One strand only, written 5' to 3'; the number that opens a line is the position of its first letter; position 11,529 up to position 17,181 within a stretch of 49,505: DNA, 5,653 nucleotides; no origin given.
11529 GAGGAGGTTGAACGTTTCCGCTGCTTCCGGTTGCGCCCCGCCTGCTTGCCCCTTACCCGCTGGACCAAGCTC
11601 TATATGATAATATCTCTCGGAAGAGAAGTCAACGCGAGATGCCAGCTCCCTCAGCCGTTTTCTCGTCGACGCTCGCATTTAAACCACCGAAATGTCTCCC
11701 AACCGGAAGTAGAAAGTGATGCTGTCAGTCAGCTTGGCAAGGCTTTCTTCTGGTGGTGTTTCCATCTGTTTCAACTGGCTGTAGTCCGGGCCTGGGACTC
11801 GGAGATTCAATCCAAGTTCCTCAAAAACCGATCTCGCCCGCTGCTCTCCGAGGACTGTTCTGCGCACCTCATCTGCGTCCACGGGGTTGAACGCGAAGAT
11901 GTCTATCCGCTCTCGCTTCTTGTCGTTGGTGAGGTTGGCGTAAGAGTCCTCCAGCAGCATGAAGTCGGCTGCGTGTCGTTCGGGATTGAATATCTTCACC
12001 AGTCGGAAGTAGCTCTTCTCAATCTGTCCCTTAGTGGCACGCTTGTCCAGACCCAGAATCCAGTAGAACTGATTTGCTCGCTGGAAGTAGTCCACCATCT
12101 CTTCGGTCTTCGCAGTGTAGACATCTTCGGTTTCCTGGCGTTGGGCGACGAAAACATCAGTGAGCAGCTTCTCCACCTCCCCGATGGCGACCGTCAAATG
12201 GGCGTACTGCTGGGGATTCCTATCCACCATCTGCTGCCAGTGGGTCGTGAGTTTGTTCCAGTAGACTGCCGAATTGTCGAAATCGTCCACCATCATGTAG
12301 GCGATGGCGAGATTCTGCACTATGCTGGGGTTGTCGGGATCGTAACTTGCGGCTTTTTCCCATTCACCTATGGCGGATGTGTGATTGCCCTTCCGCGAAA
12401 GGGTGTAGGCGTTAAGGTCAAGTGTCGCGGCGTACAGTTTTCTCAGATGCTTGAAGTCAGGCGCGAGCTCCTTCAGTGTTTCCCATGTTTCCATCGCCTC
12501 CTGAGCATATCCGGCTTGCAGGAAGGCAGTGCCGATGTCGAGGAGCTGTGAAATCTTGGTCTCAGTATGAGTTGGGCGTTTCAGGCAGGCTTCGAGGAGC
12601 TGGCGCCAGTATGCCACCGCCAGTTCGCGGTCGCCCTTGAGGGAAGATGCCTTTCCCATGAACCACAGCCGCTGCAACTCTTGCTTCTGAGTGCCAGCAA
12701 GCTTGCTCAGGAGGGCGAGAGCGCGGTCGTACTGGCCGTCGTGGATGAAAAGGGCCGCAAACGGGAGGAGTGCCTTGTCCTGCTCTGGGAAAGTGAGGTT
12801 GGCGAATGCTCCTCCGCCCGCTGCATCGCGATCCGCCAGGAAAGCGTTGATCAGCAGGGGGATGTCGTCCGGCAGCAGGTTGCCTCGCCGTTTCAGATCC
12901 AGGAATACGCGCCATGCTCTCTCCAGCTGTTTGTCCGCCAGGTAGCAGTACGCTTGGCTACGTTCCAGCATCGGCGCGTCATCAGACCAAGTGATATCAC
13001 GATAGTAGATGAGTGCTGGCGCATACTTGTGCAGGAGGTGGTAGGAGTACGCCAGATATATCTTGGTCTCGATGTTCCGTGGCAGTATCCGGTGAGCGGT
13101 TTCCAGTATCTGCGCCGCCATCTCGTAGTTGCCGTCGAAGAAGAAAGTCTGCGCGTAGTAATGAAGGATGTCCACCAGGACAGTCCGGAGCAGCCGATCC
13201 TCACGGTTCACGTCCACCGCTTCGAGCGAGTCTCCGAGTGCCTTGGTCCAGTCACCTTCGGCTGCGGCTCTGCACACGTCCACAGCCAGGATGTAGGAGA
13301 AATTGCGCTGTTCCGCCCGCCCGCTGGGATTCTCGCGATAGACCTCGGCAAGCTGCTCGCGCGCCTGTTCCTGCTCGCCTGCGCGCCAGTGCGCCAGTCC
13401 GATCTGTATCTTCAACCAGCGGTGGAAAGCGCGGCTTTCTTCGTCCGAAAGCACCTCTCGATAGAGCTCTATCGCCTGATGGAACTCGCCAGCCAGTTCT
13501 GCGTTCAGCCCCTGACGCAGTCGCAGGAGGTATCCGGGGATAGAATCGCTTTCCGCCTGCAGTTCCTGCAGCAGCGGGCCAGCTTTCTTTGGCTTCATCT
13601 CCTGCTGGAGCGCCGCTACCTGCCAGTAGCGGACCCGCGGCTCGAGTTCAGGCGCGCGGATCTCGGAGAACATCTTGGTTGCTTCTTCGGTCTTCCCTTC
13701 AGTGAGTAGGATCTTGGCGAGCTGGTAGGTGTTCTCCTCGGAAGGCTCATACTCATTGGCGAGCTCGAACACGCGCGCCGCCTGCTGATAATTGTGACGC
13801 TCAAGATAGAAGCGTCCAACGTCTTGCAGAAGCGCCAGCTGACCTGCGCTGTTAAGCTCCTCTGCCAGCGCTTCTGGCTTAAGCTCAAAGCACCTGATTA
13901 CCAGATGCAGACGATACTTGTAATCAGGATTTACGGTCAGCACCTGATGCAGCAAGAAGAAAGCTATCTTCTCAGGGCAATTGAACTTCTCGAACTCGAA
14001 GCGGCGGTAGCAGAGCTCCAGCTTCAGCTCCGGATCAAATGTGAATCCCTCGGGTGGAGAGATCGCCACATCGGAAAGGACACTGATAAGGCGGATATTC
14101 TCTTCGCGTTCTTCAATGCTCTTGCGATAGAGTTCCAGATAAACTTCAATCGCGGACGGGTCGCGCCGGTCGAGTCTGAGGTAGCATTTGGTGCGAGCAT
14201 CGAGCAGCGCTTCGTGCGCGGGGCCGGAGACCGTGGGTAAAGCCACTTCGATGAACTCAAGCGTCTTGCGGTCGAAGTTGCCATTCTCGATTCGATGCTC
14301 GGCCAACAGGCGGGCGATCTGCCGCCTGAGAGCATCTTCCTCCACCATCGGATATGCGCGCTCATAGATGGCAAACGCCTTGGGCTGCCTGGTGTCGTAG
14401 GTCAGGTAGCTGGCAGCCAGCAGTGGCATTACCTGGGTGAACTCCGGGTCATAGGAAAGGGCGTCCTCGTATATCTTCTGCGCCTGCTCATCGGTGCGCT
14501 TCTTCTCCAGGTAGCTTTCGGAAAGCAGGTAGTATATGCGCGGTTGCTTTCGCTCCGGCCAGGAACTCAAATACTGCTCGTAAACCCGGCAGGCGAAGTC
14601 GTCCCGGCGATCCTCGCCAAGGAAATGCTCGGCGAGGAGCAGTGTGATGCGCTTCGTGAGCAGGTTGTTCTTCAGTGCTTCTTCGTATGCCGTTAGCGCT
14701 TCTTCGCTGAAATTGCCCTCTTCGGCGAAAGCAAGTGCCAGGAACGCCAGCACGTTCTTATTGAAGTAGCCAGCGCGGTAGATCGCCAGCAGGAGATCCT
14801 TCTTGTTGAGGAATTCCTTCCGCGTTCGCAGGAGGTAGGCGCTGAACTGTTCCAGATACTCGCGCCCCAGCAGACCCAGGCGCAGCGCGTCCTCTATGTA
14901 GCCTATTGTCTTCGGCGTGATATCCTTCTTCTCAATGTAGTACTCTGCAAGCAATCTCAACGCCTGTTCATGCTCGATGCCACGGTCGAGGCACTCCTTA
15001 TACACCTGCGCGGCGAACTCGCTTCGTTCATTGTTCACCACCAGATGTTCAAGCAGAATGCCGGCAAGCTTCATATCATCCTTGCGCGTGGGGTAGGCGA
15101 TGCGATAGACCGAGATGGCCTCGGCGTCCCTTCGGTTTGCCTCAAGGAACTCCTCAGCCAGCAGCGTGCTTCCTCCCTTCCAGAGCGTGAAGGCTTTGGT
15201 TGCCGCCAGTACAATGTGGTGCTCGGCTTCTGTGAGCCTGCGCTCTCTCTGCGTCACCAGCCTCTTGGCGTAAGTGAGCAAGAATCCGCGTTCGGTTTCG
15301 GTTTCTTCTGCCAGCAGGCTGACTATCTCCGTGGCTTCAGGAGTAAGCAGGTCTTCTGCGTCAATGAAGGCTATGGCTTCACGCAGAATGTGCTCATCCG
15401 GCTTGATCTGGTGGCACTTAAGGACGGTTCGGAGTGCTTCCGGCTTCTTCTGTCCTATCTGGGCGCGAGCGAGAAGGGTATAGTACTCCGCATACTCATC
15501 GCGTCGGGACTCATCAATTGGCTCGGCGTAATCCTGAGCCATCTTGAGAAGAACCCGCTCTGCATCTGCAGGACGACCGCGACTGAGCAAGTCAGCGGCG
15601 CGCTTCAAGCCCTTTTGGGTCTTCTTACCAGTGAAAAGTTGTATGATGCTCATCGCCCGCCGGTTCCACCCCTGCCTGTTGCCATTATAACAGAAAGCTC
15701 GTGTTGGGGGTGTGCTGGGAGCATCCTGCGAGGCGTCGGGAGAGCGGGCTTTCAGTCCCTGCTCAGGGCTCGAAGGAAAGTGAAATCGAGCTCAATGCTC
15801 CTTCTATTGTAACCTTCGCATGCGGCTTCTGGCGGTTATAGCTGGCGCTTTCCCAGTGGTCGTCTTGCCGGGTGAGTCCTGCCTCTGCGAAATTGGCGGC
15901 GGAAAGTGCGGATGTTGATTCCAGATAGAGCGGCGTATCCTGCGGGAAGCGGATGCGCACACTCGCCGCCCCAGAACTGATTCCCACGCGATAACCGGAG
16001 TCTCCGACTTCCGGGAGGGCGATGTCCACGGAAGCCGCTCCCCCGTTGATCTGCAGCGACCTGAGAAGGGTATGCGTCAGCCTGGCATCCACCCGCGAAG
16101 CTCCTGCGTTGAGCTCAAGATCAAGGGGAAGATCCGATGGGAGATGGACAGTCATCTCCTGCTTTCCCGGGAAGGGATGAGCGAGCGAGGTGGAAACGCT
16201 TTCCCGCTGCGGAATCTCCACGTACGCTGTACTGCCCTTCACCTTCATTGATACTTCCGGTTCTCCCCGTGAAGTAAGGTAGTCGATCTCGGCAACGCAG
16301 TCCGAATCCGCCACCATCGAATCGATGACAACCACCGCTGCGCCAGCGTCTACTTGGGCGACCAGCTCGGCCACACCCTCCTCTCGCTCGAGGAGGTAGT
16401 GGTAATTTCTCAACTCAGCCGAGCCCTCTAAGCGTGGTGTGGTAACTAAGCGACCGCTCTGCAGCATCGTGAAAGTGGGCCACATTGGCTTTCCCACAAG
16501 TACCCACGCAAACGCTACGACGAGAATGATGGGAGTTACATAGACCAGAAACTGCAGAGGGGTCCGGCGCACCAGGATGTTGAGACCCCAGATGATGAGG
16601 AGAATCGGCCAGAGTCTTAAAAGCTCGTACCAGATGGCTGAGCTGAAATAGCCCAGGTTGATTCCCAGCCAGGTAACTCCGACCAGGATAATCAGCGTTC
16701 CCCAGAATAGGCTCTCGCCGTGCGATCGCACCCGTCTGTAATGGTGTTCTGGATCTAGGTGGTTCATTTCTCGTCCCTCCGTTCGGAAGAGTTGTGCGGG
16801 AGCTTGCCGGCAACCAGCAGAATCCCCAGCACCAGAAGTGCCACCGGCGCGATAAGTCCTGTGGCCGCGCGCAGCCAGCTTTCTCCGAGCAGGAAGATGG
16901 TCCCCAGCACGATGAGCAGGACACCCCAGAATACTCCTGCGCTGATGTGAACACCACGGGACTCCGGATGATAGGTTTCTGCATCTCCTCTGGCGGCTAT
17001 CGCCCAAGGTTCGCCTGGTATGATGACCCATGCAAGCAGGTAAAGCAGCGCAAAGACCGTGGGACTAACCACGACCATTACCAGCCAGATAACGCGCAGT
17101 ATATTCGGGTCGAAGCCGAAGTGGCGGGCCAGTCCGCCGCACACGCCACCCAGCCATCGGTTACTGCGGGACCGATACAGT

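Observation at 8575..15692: Self-contained non-canonical Hsp70 module: giant TPR/J-like protein, GrpE-like, short Hsp70, zinc-ribbon/TPR protein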

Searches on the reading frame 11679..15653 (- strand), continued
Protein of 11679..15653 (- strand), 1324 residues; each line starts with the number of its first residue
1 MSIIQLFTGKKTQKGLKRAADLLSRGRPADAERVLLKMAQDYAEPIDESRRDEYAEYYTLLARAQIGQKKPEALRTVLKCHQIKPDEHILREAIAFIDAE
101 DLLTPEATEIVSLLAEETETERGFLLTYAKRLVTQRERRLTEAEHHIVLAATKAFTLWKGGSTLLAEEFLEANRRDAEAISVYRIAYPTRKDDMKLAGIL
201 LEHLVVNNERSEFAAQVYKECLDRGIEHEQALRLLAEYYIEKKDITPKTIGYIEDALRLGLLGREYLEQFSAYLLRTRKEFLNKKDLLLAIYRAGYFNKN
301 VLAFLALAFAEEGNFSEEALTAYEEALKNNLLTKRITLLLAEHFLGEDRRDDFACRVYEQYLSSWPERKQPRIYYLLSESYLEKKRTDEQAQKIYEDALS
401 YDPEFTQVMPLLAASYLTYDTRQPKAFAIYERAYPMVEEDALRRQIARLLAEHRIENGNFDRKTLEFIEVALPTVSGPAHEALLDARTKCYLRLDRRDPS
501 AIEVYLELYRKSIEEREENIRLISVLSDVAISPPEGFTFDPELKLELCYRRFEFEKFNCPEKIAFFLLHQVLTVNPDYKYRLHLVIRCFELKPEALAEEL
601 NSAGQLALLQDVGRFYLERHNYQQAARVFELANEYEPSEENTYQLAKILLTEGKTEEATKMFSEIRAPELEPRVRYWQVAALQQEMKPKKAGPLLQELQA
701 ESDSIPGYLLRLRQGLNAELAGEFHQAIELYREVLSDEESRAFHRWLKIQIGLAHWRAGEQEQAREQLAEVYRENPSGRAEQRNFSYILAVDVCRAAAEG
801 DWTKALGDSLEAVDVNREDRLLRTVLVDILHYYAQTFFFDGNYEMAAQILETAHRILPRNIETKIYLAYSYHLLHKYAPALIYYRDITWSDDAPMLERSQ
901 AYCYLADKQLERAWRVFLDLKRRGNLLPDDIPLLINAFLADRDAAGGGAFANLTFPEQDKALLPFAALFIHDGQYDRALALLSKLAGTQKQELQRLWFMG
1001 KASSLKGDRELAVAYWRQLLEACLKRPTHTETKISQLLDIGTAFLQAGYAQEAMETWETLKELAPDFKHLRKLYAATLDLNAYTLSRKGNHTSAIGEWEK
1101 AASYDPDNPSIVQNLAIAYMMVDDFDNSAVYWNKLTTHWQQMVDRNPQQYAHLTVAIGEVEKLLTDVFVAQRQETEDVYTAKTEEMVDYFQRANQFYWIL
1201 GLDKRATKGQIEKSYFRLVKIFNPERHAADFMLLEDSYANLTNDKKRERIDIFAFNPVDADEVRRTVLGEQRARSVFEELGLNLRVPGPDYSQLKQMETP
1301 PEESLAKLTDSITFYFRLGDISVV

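Call 88: search_protein_families(library=pfam, proteins=[L037:1442-2863:+, L037:3955-4827:+, L037:5429-6874:+, L037:7010-7849:+, L037:8027-8701:+, L037:11100-12557:-, L037:12872-14233:-, L037:14258-15139:-, L037:15214-16551:+, L037:18572-19519:-], max_evalue=0.0001)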
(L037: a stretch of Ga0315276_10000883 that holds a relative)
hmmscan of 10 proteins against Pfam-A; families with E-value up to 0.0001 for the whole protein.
L037:1442-2863:+ (473 aa): 1 family
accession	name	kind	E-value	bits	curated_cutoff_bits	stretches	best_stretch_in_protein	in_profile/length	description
PF01566.24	Nramp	-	2.7e-132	441.6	29.8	1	81-439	1-356/357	Natural resistance-associated macrophage protein-like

L037:3955-4827:+ (290 aa): 0 families

L037:5429-6874:+ (481 aa): 0 families

L037:7010-7849:+ (279 aa): 1 family
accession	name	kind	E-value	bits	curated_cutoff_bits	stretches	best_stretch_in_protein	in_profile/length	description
PF00160.26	Pro_isomerase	-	1e-18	68.5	21.7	1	108-246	2-141/159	Cyclophilin type peptidyl-prolyl cis-trans isomerase/CLD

L037:8027-8701:+ (224 aa): 1 family
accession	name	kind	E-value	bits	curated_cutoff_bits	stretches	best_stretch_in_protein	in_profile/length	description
PF00160.26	Pro_isomerase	-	8.4e-23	81.8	21.7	1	60-195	2-144/159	Cyclophilin type peptidyl-prolyl cis-trans isomerase/CLD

L037:11100-12557:- (485 aa): 1 family
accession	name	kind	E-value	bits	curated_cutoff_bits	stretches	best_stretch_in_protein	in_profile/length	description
PF01103.29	Omp85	-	1.6e-08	34.9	24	1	167-456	5-295/325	Omp85 superfamily domain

L037:12872-14233:- (453 aa): 0 families

L037:14258-15139:- (293 aa): 0 families

L037:15214-16551:+ (445 aa): 2 families
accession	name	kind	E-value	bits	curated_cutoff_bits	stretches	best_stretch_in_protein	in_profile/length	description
PF01979.26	Amidohydro_1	-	1.6e-64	218.7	25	1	64-417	1-344/345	Amidohydrolase family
PF07969.17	Amidohydro_3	-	8.2e-22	78.7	29.7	1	118-416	164-469/472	Amidohydrolase family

L037:18572-19519:- (315 aa): 0 families

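Call 91: search_solved_structures(query=A1, max_evalue=0.001)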
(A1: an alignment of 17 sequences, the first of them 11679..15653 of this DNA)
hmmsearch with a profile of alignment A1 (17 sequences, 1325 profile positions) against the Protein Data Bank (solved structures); distinct sequences matched with E-value up to 0.001: 31.
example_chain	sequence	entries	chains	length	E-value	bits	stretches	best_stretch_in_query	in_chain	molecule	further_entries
8bu0_A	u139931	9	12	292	9.1e-07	30.1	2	963-1137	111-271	Consensus tetratricopeptide repeat protein | Crystal structure of an 8-repeat consensus TPR superhelix with Zinc. | Monomer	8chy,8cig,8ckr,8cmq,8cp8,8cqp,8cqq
7obi_A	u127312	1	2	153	1.5e-06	29.4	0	1087-1137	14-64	CTPR-rv4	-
9qhb_A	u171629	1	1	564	4.8e-06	27.7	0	961-1137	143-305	Engineered tetratricopeptide repeat protein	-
8bd7_A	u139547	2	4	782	7.9e-06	27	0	963-1095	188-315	IFT88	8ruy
6iws_A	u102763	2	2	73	2.4e-05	25.4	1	1196-1253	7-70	DnaJ homolog subfamily A member 3, mitochondrial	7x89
2dn9_A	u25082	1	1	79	2.5e-05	25.3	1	1196-1254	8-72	DnaJ homolog subfamily A member 3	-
6vbu_4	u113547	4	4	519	3.6e-05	24.8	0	1088-1135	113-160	Bardet-Biedl syndrome 4 protein homolog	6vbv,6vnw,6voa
9dyv_A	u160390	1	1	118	5.9e-05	24.1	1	1196-1254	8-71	Chaperone protein DnaJ 2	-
4j7z_A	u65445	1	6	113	6.1e-05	24.1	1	1196-1254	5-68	Chaperone protein DnaJ 2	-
5lfl_A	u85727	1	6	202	9.7e-05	23.4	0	686-800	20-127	Magnetosome protein MamA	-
1bqz_A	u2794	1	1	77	0.0001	23.3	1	1196-1254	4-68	DNAJ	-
2n04_A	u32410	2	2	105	0.00016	22.7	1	1196-1252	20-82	DnaJ homolog subfamily C member 5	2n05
2kc7_A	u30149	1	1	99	0.00016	22.7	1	756-841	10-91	bfr218_protein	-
4xi0_A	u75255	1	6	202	0.00017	22.6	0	1090-1139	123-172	Magnetosome protein MamA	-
5fzr_A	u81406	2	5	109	0.00018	22.5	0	1082-1137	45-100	DESIGNED TPR PROTEIN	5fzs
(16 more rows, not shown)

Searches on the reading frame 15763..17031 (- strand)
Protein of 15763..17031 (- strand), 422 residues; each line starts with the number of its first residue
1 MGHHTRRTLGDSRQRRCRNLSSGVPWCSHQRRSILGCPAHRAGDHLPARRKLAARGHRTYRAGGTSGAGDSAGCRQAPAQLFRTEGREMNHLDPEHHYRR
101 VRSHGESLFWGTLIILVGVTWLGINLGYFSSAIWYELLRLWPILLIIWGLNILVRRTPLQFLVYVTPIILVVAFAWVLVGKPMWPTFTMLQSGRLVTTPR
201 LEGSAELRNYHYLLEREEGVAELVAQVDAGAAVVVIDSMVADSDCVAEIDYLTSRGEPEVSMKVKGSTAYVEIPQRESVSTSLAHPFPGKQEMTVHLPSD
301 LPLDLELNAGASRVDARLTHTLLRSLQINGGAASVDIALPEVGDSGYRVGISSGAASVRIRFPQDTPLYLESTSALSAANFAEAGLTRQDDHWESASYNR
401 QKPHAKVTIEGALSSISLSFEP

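Call 11: search_protein_families(library=pfam, proteins=[window:15763-17031:-], max_evalue=0.001)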
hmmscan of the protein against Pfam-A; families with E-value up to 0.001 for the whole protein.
window:15763-17031:- (422 aa): 2 families
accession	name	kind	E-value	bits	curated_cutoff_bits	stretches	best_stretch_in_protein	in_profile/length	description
PF22570.1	LiaF-TM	-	1.9e-07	32.2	27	1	109-186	1-81/98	LiaF transmembrane domain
PF18917.5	LiaI-LiaF-like_TM1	-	2.6e-06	27.9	27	1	108-153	1-42/42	LiaI-LiaF-like transmembrane region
